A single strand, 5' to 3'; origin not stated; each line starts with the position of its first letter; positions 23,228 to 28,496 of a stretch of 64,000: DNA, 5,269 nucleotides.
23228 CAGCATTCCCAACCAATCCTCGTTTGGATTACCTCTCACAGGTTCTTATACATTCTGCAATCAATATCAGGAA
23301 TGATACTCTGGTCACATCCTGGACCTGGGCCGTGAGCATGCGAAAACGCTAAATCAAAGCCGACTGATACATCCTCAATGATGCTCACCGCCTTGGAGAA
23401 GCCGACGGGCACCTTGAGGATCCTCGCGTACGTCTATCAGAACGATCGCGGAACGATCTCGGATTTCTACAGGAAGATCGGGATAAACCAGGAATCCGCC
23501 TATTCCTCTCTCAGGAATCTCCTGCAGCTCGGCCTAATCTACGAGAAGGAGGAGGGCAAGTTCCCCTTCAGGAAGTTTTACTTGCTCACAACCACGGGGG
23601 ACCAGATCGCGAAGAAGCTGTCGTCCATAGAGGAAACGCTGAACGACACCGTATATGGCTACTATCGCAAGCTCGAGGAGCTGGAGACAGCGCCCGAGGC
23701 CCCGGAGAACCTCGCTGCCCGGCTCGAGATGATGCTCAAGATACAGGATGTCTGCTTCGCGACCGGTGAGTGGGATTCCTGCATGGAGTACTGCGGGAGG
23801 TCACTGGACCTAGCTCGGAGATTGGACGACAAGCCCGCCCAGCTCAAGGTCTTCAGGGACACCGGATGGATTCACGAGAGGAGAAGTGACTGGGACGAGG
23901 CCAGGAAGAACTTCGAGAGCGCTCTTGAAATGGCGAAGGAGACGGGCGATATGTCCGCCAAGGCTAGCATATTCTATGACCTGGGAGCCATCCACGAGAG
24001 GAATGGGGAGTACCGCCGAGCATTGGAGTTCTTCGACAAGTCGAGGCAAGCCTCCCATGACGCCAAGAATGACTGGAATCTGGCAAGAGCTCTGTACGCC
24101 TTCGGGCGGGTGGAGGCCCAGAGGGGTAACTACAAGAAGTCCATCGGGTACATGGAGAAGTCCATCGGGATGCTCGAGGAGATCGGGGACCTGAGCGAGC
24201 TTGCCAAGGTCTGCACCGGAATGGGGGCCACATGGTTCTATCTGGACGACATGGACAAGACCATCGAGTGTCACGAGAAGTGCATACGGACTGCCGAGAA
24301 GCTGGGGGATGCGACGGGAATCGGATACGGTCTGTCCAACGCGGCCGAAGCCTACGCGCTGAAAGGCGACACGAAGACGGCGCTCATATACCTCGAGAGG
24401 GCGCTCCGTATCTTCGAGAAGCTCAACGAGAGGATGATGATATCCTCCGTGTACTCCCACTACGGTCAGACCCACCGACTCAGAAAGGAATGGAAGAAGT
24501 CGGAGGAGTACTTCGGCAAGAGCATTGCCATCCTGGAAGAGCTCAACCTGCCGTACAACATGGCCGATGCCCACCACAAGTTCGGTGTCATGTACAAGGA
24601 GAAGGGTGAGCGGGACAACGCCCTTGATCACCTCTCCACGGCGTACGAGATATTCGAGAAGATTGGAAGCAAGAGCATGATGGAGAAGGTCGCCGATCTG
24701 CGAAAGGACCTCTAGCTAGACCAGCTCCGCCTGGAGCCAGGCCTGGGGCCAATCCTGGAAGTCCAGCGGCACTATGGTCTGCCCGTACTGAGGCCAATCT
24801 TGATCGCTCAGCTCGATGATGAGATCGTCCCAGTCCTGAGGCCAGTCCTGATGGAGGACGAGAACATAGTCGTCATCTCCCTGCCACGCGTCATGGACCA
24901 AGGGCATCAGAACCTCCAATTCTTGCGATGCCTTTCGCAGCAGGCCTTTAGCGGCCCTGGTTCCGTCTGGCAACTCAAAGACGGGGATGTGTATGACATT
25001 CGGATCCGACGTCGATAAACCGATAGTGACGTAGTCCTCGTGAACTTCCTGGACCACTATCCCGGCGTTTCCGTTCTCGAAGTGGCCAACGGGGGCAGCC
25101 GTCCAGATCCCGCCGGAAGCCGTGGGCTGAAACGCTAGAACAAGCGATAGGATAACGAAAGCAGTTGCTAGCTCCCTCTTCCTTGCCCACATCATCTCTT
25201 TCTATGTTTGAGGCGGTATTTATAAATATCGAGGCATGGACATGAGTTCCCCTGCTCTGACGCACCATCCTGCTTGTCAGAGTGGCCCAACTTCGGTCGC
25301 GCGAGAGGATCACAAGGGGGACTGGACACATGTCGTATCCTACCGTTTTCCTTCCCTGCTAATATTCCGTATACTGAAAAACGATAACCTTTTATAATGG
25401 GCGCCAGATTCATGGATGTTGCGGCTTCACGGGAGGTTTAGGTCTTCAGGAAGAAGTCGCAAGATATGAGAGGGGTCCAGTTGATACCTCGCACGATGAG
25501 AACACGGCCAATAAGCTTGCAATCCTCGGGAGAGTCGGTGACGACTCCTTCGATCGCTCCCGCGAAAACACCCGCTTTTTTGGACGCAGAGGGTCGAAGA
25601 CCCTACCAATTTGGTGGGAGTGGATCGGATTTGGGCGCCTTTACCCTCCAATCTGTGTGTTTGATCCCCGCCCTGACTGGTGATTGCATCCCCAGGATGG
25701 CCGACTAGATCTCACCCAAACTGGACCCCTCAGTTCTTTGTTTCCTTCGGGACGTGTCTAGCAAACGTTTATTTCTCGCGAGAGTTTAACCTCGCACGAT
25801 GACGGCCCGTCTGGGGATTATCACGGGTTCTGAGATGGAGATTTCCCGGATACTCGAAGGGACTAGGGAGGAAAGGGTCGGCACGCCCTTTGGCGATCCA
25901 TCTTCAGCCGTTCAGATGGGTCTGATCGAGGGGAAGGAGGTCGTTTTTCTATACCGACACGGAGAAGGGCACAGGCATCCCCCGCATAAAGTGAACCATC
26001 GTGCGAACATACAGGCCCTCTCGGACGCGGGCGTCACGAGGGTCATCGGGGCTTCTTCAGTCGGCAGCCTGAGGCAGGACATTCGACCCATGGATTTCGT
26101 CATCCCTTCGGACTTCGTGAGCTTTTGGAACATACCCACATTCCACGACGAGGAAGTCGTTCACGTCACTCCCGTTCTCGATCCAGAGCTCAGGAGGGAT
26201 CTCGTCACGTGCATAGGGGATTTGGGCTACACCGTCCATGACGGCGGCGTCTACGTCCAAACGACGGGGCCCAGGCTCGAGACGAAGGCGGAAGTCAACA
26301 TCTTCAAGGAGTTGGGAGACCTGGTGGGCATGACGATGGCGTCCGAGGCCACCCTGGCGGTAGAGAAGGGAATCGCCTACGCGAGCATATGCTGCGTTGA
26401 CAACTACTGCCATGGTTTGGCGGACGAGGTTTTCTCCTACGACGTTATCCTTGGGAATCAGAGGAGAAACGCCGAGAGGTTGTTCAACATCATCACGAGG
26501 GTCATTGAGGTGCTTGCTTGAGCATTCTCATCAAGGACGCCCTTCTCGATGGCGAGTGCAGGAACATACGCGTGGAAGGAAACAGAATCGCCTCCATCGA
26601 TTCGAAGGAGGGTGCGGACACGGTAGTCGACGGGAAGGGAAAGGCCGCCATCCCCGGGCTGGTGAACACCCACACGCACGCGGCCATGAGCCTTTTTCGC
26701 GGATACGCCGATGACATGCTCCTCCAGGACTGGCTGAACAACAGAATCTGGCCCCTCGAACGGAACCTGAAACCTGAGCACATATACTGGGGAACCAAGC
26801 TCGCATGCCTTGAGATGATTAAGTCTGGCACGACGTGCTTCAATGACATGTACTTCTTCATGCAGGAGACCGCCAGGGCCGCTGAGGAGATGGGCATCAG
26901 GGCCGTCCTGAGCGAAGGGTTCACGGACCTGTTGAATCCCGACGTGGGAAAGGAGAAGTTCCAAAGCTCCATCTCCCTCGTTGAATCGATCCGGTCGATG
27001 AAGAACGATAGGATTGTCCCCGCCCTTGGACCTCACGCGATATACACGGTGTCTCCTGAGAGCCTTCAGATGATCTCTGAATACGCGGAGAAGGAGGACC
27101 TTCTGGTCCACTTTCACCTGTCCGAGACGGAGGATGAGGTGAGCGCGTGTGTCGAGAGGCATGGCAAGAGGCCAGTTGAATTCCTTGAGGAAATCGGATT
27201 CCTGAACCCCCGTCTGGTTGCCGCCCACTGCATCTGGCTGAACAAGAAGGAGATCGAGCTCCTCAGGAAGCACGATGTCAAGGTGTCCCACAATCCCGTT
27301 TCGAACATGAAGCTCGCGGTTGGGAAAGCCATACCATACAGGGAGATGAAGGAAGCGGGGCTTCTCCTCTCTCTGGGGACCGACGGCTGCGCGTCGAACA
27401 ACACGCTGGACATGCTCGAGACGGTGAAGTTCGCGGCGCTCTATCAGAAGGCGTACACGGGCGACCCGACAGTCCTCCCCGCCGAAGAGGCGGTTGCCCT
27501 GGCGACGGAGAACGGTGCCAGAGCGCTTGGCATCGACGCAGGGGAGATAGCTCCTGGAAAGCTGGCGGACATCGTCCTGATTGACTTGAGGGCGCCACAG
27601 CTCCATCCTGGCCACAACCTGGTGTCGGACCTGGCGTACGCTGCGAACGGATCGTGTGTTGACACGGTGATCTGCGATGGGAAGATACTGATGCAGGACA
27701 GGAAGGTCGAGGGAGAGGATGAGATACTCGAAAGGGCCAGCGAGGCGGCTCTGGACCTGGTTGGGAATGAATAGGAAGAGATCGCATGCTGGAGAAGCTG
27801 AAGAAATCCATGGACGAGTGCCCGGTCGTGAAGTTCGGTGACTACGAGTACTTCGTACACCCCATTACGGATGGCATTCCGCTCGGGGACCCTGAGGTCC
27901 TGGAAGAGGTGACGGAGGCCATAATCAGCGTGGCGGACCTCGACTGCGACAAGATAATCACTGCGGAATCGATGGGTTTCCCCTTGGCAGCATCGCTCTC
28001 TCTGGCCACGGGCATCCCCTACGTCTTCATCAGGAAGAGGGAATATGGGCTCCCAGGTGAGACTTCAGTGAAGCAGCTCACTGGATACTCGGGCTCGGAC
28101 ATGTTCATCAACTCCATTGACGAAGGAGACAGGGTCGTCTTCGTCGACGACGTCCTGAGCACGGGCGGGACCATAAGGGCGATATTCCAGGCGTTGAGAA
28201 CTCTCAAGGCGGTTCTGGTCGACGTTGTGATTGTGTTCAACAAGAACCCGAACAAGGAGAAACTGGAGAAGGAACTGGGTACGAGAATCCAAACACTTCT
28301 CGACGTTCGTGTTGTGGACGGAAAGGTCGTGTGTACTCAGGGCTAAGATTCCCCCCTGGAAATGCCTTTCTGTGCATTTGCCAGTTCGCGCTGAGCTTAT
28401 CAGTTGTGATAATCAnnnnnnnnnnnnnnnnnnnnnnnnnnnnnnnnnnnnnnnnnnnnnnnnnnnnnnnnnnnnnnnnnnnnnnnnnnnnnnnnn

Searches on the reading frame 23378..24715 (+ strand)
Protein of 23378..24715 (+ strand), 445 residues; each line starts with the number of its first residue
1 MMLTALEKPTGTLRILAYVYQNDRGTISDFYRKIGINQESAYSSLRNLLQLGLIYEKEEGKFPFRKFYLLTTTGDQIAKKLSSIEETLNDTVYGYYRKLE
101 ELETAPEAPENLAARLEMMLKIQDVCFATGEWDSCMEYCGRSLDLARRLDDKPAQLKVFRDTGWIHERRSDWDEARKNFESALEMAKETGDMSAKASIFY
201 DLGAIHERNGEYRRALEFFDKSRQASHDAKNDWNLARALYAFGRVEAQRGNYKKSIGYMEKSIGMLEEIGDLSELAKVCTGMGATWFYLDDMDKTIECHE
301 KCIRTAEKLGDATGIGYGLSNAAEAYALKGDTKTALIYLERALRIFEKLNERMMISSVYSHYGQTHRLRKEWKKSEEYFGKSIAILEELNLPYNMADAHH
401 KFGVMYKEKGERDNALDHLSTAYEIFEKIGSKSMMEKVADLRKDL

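Call 3: search_protein_families(library=pfam, proteins=[window:23378-24715:+], max_evalue=1)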
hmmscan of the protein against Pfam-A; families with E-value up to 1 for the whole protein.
window:23378-24715:+ (445 aa): 37 families (the best 25 are shown)
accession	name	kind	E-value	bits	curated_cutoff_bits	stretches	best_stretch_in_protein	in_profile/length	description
PF13424.12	TPR_12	-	2.7e-43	146.5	30.1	4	124-188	11-77/77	Tetratricopeptide repeat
PF07719.23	TPR_2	-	7.4e-24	82.3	27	5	197-223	2-28/34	Tetratricopeptide repeat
PF00515.34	TPR_1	-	9.3e-20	70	27.8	3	196-222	1-27/34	Tetratricopeptide repeat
PF13374.12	TPR_10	-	7.4e-14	51.7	27.5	1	319-350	5-36/42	Tetratricopeptide repeat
PF13176.12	TPR_7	-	1.1e-13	50.5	27.9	3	163-191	6-34/36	Tetratricopeptide repeat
PF13428.12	TPR_14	-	6.3e-11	42.3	23.5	2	199-228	4-33/44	Tetratricopeptide repeat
PF13181.12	TPR_8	-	8.2e-11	41.6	25.7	1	321-346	6-31/34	Tetratricopeptide repeat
PF14938.12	SNAP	-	1.3e-09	38.4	25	2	358-433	37-111/282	Soluble NSF attachment protein, SNAP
PF13432.12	TPR_16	-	6.8e-09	36.5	32.7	1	163-225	4-60/65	Tetratricopeptide repeat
PF10602.15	RPN7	-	3.4e-07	30.6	29.6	1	161-277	1-114/174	26S proteasome subunit RPN7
PF13371.12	TPR_9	-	5.8e-07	29.9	35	1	130-193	9-66/73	Tetratricopeptide repeat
PF13174.12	TPR_6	-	9e-06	26.5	26.3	0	321-344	5-28/33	Tetratricopeptide repeat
PF12895.13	ANAPC3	-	1.7e-05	25.5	27.2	1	196-246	24-73/82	Anaphase-promoting complex, cyclosome, subunit 3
PF17874.7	TPR_MalT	-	2.5e-05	24.2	45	1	125-230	10-114/336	MalT-like TPR region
PF10345.15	Cohesin_load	-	0.0002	20.4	25.8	1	163-227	362-428/585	Cohesin loading factor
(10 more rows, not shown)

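Call 41: search_protein_families(library=ncbifam, proteins=[window:23378-24715:+], max_evalue=0.01)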
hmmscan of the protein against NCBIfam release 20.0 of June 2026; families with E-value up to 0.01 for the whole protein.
window:23378-24715:+ (445 aa): 19 families
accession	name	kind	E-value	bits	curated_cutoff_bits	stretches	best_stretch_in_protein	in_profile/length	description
NF041717.1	HaaA_phane_TPR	equivalog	8.4e-28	97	1125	2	182-431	618-867/882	cyclophane-containing RiPP biosynthesis TPR protein HaaT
NF053520.1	HK_Porph_FimS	equivalog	6.4e-21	74.3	600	2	194-432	42-280/618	sensor histidine kinase FimS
NF053617.1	SARPRegAfsRStmc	equivalog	2.7e-14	52.1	1430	2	105-265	725-885/986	SARP-family global regulator AfsR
NF053720.1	NsdA_fam_reg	subfamily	1.2e-13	51.4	75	2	249-445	214-417/432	NsdA family TPR-like regulatory protein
NF002725.1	PRK02603.1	equivalog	1.4e-11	44.7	143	1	163-251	42-121/173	photosystem I assembly protein Ycf3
NF047371.1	FlcA_CTERM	equivalog_domain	1.8e-11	43.3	300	1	157-268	439-539/646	periplasmic flagellar collar protein FlcA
NF040959.1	MamA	equivalog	5.7e-10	39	200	0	193-262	34-97/204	magnetosome protein MamA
TIGR00540.1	TPR_hemY_coli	hypoth_equivalog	6.4e-09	35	142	0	149-215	319-378/385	heme biosynthesis-associated TPR protein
NF047558.1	TPR_END_plus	domain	1.1e-08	34.9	32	1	321-348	4-31/56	TPR end-of-group domain-containing protein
NF040586.1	FxSxx_TPR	equivalog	8.1e-07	27.9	300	0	120-228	389-504/830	FxSxx-COOH system tetratricopeptide repeat protein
NF047507.1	TPR_BatC_Lepto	exception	9e-07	28.6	175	0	171-229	73-129/214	TPR repeat-containing protein BatC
NF052312.1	T9SS_PorW_SprE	equivalog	1.1e-06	27.6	250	2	179-267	273-359/716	type IX secretion system periplasmic lipoprotein PorW/SprE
TIGR02917.1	PEP_TPR_lipo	equivalog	1.3e-06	26.6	312.2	0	191-273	460-543/899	XrtA/PEP-CTERM system TPR-repeat protein PrsT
TIGR03903.1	TOMM_kin_cyc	equivalog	1.4e-05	23.2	705.75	1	85-438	903-1259/1267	TOMM system kinase/cyclase fusion protein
NF053779.1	BT3442_fam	equivalog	8.1e-05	21.5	940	0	242-385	108-251/563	BT3442 family protein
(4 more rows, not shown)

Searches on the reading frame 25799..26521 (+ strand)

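Call 41: search_protein_families(library=ncbifam, proteins=[window:25799-26521:+], max_evalue=0.01)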
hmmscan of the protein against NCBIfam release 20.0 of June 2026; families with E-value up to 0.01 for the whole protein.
window:25799-26521:+ (240 aa): 11 families
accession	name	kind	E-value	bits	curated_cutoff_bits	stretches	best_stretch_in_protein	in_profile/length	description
TIGR01694.1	MTAP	equivalog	2.4e-70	236.6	274.85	1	5-237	2-239/240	S-methyl-5'-thioadenosine phosphorylase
NF006334.0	PRK08564.1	equivalog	9e-57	192.2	382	1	2-237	7-248/267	S-methyl-5'-thioadenosine phosphorylase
NF006599.0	PRK09136.1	equivalog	2e-56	191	223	1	5-237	4-245/247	S-methyl-5'-thioinosine phosphorylase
NF006492.0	PRK08931.1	equivalog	4.9e-48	164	437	1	2-239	3-247/291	S-methyl-5'-thioadenosine phosphorylase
NF005657.0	PRK07432.1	equivalog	5e-45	153.8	453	1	2-239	3-250/291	S-methyl-5'-thioadenosine phosphorylase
NF005876.0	PRK07823.1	equivalog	1e-44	152.7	306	1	3-239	6-245/267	S-methyl-5'-thioadenosine phosphorylase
NF006054.0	PRK08202.1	equivalog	5.1e-23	81.9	218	1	38-237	67-272/274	purine-nucleoside phosphorylase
TIGR01697.1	PNPH-PUNA-XAPA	subfamily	6.9e-22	78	197.1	1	37-237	42-247/247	inosine/guanosine/xanthosine phosphorylase family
TIGR01698.1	PUNP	equivalog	2.4e-21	76.3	302.6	1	63-236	66-244/245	purine-nucleoside phosphorylase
TIGR01700.1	PNPH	equivalog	1.1e-17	64.3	293.35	1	40-236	45-248/249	purine nucleoside phosphorylase I, inosine and guanosine-specific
TIGR01699.1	XAPA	equivalog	6.8e-09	35.7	370.9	1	118-232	129-243/248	xanthosine phosphorylase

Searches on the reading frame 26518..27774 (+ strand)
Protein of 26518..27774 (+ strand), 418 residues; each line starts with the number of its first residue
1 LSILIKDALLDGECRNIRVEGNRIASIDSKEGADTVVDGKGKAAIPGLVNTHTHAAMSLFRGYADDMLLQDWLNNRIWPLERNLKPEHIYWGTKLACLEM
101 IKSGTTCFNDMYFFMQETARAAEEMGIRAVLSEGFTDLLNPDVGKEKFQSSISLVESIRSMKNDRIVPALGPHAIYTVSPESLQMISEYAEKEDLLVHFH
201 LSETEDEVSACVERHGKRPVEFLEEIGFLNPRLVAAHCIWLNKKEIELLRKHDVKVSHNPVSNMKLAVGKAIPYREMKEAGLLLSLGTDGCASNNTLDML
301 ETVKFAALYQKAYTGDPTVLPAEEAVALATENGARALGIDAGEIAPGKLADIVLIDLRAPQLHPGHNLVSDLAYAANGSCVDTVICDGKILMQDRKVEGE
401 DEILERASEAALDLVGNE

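Call 41: search_protein_families(library=ncbifam, proteins=[window:26518-27774:+], max_evalue=0.01)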
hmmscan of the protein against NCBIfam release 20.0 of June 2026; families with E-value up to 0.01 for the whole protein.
window:26518-27774:+ (418 aa): 65 families (the best 25 are shown)
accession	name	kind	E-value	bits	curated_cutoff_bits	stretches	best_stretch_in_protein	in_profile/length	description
NF004701.0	PRK06038.1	equivalog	6.1e-154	512.9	609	1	16-416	25-428/432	N-ethylammeline chlorohydrolase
NF006252.0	PRK08393.1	equivalog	7e-132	440.4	617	1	16-409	22-418/424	N-ethylammeline chlorohydrolase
NF006549.0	PRK09045.1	equivalog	3.2e-116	388.6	540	1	26-402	41-425/444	TRZ/ATZ family hydrolase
NF004995.0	PRK06380.1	subfamily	1.2e-108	363.8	567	1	1-400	1-407/418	metal-dependent hydrolase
NF005557.0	PRK07228.1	equivalog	2e-98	330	522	1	16-413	23-436/445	5'-deoxyadenosine deaminase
NF012037.0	PRK15493.1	equivalog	8.9e-84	281.8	779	1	25-401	33-418/435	bifunctional S-methyl-5'-thioadenosine deaminase/S-adenosylhomocysteine deaminase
NF005211.0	PRK06687.1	equivalog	2.7e-75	253.7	703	1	31-397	43-414/419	TRZ/ATZ family protein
NF006055.0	PRK08203.1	equivalog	1.1e-69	235.2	532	1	16-415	28-451/455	8-oxoguanine deaminase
NF005540.0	PRK07203.1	equivalog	2.7e-68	230.7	444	1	17-414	24-438/444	putative aminohydrolase SsnA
TIGR03314.1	Se_ssnA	subfamily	3.5e-68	230.4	455.5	1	31-413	43-436/441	putative selenium metabolism protein SsnA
NF009059.0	PRK12393.1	equivalog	4.6e-60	203.6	543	1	15-408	29-449/460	amidohydrolase family protein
NF006681.0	PRK09229.1-2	equivalog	3.2e-51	174.5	362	1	15-403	22-436/451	formimidoylglutamate deiminase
NF006056.0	PRK08204.1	subfamily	3.1e-46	158.1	391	1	11-405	21-431/449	hypothetical protein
TIGR02967.1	guan_deamin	equivalog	5.2e-46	157.4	375.4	1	30-362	29-367/401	guanine deaminase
NF004801.0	PRK06151.1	subfamily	7e-41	140.6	416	1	130-404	158-450/491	chlorohydrolase family protein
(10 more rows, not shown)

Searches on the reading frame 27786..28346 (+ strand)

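Call 41: search_protein_families(library=ncbifam, proteins=[window:27786-28346:+], max_evalue=0.01)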
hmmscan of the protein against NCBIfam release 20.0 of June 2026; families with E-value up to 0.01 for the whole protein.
window:27786-28346:+ (186 aa): 30 families (the best 25 are shown)
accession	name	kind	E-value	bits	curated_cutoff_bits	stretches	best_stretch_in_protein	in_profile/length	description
NF040646.1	HPT_Archaea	equivalog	1.5e-72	243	200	1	1-182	1-182/184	hypoxanthine/guanine phosphoribosyltransferase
NF002635.0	PRK02304.1-4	subfamily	1.3e-71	240.1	146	1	1-184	1-184/188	adenine phosphoribosyltransferase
NF009211.0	PRK12560.1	equivalog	1.3e-29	103.3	188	1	9-181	7-183/187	adenine phosphoribosyltransferase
TIGR01090.1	apt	equivalog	4.7e-18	65.8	185.85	1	35-172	27-167/169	adenine phosphoribosyltransferase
NF002636.0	PRK02304.1-5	equivalog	4.7e-18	65.3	125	1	33-152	33-155/176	adenine phosphoribosyltransferase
NF005592.0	PRK07322.1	subfamily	9.2e-18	64.2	143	1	33-158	32-164/180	adenine phosphoribosyltransferase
NF002632.0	PRK02304.1-1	equivalog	4.6e-15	55.8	243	1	50-153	53-160/183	adenine phosphoribosyltransferase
NF002634.0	PRK02304.1-3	equivalog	6.2e-15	55.3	170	1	33-152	34-156/182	adenine phosphoribosyltransferase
TIGR01743.1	purR_Bsub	equivalog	3.1e-14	52.6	258.7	1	2-165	82-245/268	pur operon repressor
NF002633.0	PRK02304.1-2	equivalog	3.7e-14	52.9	224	1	35-151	29-148/172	adenine phosphoribosyltransferase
TIGR00336.1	pyrE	equivalog_domain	3.7e-14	52.9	106.8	1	36-175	35-171/173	orotate phosphoribosyltransferase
TIGR01744.1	XPRTase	equivalog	2.8e-13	49.9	164.45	1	35-182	31-186/191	xanthine phosphoribosyltransferase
NF006671.0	PRK09219.1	equivalog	1.4e-11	44.2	177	1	35-182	31-186/192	xanthine phosphoribosyltransferase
NF006328.0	PRK08558.1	equivalog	5.8e-10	39.2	184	1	35-173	92-236/238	adenine phosphoribosyltransferase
NF002620.0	PRK02277.1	subfamily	1.5e-08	34.5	115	1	39-178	69-201/201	orotate phosphoribosyltransferase-like protein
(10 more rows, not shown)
